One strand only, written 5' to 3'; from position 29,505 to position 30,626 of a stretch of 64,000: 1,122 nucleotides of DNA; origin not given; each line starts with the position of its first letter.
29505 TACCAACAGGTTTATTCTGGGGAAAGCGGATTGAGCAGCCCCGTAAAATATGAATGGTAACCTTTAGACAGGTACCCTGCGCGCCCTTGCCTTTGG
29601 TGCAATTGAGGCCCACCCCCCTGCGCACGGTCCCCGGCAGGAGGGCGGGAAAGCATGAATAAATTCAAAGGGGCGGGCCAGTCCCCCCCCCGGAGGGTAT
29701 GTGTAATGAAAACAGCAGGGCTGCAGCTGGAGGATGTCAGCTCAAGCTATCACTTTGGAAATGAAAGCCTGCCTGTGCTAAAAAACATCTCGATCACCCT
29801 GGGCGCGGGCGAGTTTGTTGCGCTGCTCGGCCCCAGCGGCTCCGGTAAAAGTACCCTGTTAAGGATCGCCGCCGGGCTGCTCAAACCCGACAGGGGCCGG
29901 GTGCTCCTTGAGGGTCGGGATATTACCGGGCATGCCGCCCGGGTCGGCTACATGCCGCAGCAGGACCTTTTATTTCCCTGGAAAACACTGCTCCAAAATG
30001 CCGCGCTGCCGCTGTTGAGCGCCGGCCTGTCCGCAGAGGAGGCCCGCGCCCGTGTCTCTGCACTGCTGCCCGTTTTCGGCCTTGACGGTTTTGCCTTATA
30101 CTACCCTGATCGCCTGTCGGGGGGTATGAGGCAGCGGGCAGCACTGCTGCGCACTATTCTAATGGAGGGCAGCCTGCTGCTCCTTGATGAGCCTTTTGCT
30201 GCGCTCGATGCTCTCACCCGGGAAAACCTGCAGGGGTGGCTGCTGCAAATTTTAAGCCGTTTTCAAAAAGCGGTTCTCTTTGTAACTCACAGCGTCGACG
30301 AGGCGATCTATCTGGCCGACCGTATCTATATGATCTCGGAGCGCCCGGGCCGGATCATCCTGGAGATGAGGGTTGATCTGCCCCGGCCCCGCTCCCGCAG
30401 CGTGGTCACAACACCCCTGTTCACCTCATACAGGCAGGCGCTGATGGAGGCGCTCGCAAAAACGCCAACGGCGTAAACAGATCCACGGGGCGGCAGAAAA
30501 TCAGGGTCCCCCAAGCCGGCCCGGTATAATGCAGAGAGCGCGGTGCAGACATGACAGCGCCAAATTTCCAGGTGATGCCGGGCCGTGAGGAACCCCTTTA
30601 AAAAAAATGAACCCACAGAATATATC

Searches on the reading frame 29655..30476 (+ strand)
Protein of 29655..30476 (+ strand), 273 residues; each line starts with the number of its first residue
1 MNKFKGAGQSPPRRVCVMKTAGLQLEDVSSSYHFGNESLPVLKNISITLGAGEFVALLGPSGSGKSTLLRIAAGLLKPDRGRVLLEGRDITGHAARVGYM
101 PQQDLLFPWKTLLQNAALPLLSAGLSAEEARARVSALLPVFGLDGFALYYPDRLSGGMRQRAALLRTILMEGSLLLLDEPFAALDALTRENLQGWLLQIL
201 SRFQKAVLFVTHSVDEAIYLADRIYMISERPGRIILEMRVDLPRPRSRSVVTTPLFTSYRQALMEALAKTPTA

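Call 49: search_protein_families(library=pfam, proteins=[window:29655-30476:+])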
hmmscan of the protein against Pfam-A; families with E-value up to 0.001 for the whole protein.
window:29655-30476:+ (273 aa): 6 families
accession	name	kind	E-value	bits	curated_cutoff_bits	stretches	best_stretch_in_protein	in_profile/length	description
PF00005.33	ABC_tran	-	3.9e-31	108.9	25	1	42-182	1-137/137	ABC transporter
PF13304.12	AAA_21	-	6.8e-08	33.4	27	0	54-77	1-41/304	AAA domain, putative AbiEii toxin, Type IV TA system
PF13191.12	AAA_16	-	0.00021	22.3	32.6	1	50-107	22-64/167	AAA ATPase domain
PF20703.3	nSTAND1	-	0.00021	21.5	27.1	1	42-80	23-59/379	Novel STAND NTPase 1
PF25199.1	nSTAND_NTPase5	-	0.00062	20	34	0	50-99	39-89/145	Novel STAND NTPase 5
PF13555.12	AAA_29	-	0.00093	19.3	27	0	54-78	24-48/61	P-loop containing region of AAA domain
